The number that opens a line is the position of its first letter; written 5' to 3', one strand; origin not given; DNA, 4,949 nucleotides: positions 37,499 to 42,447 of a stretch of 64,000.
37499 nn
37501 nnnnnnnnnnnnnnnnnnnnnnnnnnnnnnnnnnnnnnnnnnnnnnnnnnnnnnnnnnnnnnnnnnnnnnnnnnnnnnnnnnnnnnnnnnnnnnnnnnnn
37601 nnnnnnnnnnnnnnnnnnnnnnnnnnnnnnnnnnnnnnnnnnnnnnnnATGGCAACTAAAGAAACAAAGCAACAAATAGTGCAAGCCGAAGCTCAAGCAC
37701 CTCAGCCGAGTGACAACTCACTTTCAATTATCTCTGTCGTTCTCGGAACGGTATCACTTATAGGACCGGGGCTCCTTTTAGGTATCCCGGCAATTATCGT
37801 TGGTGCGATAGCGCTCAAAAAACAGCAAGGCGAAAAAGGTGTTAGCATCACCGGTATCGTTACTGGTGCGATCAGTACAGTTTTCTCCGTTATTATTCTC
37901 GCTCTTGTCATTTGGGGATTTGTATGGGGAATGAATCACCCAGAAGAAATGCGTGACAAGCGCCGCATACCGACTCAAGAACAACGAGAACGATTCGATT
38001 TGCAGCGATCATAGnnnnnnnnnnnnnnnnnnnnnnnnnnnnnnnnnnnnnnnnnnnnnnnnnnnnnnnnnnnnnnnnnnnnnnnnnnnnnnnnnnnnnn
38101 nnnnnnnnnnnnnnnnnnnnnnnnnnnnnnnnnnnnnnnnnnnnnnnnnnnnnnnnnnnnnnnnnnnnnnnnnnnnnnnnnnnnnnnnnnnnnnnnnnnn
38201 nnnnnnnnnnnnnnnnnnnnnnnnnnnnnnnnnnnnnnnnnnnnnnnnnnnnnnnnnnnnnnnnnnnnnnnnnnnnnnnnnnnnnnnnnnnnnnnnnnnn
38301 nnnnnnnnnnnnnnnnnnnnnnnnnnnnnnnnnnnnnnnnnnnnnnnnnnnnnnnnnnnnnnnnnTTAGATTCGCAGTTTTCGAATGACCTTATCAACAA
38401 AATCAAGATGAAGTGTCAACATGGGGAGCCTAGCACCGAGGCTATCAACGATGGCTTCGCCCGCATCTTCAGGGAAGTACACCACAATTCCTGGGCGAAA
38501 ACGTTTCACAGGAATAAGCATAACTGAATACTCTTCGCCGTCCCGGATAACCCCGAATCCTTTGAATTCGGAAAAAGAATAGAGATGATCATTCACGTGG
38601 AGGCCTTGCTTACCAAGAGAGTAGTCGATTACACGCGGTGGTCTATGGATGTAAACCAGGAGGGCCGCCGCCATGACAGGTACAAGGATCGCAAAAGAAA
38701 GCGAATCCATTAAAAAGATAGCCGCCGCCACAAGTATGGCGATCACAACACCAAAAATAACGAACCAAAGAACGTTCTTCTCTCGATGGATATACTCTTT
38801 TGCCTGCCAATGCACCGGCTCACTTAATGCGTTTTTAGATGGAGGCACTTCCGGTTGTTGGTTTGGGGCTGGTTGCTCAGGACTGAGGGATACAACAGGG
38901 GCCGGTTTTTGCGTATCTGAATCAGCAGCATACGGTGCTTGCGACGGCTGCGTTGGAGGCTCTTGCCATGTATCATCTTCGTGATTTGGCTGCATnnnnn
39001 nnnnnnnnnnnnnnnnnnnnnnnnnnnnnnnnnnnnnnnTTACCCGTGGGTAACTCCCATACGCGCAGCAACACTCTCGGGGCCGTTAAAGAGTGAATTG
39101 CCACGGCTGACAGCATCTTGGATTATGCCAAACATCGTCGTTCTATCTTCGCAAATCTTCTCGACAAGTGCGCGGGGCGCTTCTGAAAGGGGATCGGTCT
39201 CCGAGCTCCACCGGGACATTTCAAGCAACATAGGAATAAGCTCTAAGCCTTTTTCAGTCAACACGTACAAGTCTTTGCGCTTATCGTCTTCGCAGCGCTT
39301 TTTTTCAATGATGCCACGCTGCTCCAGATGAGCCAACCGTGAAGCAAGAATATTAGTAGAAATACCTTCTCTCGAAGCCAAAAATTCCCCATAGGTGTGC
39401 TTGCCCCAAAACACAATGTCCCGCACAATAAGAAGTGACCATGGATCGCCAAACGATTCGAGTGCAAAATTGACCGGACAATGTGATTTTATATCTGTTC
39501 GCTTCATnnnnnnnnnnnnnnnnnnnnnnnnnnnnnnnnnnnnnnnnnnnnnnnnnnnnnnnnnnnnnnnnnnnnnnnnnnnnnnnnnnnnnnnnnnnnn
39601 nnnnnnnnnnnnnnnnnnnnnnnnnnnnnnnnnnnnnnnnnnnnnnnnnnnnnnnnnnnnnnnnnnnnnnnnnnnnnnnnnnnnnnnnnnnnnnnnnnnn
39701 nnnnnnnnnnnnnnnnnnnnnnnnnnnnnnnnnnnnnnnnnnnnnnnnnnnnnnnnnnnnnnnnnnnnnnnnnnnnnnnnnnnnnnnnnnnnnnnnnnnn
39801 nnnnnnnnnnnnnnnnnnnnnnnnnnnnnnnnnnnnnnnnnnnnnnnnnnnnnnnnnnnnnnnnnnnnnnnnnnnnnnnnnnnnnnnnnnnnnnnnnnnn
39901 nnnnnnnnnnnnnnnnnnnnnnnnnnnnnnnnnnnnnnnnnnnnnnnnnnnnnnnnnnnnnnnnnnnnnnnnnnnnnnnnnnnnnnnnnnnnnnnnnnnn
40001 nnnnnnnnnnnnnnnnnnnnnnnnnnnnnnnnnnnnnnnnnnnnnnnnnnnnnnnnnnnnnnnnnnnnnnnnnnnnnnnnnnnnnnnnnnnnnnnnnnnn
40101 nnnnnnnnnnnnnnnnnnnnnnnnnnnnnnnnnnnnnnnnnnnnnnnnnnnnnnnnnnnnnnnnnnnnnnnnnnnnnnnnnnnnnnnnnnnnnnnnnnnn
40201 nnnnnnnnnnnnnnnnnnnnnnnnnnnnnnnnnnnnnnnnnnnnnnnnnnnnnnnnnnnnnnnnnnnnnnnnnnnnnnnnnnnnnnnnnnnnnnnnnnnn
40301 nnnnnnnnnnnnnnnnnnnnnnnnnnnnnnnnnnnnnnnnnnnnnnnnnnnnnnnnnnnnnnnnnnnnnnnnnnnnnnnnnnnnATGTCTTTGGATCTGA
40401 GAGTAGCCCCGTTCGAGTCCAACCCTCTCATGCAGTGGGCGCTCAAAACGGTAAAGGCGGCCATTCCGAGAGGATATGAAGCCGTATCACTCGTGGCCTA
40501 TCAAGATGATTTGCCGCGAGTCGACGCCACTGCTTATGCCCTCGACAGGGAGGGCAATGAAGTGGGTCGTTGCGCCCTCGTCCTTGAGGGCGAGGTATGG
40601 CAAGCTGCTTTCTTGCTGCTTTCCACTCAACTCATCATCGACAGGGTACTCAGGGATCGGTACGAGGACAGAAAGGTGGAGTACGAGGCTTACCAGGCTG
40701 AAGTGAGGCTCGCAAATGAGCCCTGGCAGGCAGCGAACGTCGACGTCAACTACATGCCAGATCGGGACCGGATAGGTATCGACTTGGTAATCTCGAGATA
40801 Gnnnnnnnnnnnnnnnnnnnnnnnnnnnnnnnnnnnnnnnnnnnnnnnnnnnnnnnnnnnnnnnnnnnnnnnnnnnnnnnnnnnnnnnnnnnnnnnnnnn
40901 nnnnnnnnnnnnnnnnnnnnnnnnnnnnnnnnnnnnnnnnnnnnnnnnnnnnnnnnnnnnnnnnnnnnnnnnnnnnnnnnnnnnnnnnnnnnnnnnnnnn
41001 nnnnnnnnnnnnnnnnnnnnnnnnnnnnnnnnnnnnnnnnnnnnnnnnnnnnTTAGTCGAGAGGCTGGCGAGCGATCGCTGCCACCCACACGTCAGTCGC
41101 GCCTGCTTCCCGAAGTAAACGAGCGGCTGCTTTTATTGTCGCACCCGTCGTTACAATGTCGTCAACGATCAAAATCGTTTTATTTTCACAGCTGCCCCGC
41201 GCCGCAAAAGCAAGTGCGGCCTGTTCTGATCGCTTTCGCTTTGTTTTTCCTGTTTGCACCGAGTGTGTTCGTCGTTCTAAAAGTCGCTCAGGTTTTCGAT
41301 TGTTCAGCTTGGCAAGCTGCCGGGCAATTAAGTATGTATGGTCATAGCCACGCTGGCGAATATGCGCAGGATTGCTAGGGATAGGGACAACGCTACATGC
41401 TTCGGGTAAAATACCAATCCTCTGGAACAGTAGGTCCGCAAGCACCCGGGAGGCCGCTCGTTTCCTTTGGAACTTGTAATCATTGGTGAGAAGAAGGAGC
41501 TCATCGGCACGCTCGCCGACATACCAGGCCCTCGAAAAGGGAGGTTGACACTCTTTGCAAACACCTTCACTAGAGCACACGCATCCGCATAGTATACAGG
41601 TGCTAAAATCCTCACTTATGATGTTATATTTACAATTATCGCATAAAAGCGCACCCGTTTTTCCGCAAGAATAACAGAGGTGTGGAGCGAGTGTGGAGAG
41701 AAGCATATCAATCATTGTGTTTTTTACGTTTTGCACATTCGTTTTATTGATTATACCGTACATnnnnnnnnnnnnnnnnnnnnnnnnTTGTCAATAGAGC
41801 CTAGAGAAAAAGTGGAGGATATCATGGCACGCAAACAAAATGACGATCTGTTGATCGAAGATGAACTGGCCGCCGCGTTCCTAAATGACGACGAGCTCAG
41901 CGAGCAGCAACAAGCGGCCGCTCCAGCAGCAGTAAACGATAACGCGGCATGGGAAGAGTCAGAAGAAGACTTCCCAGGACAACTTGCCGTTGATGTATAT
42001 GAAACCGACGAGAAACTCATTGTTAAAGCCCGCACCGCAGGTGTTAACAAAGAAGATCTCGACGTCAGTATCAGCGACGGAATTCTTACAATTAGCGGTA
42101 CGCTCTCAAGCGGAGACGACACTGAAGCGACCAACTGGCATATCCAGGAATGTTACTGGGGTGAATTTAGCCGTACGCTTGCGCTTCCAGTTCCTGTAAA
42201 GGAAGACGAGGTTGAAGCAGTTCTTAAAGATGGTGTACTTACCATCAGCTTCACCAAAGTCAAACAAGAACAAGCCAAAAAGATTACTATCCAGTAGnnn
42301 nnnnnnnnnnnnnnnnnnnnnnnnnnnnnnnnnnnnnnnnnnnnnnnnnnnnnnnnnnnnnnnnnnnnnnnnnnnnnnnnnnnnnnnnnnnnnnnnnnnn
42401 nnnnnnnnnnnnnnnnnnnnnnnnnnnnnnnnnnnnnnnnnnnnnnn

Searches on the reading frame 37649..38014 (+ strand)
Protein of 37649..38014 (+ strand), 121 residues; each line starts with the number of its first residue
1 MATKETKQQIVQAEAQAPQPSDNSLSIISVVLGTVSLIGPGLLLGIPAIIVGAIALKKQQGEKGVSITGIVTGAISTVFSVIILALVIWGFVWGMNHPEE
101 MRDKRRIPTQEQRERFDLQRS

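Call 16: search_protein_families(library=pfam, max_evalue=0.001, proteins=[window:37649-38014:+])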
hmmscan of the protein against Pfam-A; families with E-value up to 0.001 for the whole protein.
window:37649-38014:+ (121 aa): 1 family
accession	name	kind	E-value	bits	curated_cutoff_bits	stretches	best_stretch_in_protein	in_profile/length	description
PF13828.11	DUF4190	-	1.3e-07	31.7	35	1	25-82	1-61/62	Domain of unknown function (DUF4190)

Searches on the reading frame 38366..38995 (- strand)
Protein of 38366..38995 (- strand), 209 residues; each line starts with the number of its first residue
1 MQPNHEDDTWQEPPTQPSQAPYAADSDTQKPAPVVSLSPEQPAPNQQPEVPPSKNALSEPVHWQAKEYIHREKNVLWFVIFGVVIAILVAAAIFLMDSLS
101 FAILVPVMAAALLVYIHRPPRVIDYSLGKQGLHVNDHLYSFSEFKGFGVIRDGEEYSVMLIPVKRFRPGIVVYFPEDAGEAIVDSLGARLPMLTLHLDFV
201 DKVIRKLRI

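Call 7: search_protein_families(library=pfam, max_evalue=0.01, proteins=[window:38366-38995:-])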
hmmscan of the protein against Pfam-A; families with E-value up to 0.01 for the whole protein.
window:38366-38995:- (209 aa): 0 families

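Call 73: search_protein_families(library=ncbifam, max_evalue=0.1, proteins=[window:38366-38995:-])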
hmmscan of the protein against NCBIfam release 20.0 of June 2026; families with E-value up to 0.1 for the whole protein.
window:38366-38995:- (209 aa): 2 families
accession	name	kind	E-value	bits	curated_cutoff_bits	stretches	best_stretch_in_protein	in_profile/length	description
NF005411.0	PRK06975.1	equivalog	0.011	14.1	414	1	10-96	268-347/660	fused uroporphyrinogen-III synthase HemD/membrane protein HemX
NF048001.1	GTP_morpho_1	equivalog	0.095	12.5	50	0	75-97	46-68/70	GTA head formation protein, RCAP_rcc01685 family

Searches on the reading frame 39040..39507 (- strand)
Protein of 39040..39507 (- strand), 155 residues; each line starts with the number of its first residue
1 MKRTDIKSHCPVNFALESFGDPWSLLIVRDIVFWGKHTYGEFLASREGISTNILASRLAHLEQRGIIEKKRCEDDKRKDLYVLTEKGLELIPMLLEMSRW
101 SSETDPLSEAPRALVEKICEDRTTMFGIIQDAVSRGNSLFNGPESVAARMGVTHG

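Call 7: search_protein_families(library=pfam, max_evalue=0.01, proteins=[window:39040-39507:-])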
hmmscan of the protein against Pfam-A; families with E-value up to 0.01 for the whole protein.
window:39040-39507:- (155 aa): 5 families
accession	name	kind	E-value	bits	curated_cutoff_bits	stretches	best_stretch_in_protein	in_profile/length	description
PF01638.23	HxlR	-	1.8e-15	57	20.8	1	20-103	3-85/91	HxlR-like helix-turn-helix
PF01047.28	MarR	-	5.5e-07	29.8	24.6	1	27-78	8-58/59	MarR family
PF13463.12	HTH_27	-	0.00053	20.6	22.2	1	51-87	33-68/68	Winged helix DNA-binding domain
PF14947.12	HTH_45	-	0.0007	20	25.5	1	49-98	31-73/77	Winged helix-turn-helix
PF22381.2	Staph_reg_Sar_Rot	-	0.0011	19.5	27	1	51-91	42-82/85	Transcriptional regulator SarA/Rot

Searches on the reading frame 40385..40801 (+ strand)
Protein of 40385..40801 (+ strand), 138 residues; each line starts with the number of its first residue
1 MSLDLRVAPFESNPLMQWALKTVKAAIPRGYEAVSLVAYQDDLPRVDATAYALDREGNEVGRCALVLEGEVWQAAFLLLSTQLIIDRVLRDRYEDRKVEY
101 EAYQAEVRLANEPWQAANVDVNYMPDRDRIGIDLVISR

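Call 5: search_protein_families(library=pfam, max_evalue=0.01, proteins=[window:40385-40801:+])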
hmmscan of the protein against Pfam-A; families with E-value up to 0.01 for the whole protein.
window:40385-40801:+ (138 aa): 0 families

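Call 36: search_protein_families(library=pfam, max_evalue=10, proteins=[window:40385-40801:+])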
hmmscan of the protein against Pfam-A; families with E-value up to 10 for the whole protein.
window:40385-40801:+ (138 aa): 0 families

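Call 73: search_protein_families(library=ncbifam, max_evalue=0.1, proteins=[window:40385-40801:+])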
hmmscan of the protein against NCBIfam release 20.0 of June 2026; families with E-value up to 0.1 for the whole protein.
window:40385-40801:+ (138 aa): 0 families

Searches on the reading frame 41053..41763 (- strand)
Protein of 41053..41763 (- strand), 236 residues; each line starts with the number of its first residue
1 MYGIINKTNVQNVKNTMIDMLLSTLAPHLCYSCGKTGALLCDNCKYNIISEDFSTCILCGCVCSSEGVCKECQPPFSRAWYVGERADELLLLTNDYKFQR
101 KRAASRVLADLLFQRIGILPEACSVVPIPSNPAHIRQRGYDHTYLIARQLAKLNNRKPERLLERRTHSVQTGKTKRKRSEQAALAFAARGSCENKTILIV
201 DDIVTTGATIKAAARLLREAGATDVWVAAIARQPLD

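Call 5: search_protein_families(library=pfam, max_evalue=0.01, proteins=[window:41053-41763:-])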
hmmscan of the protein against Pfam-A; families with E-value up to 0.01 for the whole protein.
window:41053-41763:- (236 aa): 3 families
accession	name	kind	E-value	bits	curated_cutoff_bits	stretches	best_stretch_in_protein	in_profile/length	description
PF00156.33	Pribosyltran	-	6.7e-11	42.2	26.3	1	164-233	61-126/158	Phosphoribosyl transferase domain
PF14681.12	UPRTase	-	0.0013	18.7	27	1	189-228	115-156/206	Uracil phosphoribosyltransferase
PF14572.12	Pribosyl_synth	-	0.0073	16.7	27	0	190-229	79-118/184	Phosphoribosyl synthetase-associated domain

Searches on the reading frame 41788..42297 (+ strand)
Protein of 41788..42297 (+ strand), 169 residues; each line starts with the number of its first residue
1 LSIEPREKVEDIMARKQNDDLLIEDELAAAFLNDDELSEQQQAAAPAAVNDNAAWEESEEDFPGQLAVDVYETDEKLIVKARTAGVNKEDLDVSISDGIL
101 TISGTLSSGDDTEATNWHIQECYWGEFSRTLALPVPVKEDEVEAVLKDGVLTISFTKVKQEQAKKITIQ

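Call 5: search_protein_families(library=pfam, max_evalue=0.01, proteins=[window:41788-42297:+])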
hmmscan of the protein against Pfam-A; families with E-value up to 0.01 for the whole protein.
window:41788-42297:+ (169 aa): 2 families
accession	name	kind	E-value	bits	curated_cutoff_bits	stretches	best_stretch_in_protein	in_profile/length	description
PF00011.27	HSP20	-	4.9e-19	68.8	20.8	1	70-169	2-102/102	Hsp20/alpha crystallin family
PF17886.7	ArsA_HSP20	-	9.1e-07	28.8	22.5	1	76-155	3-63/63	HSP20-like domain found in ArsA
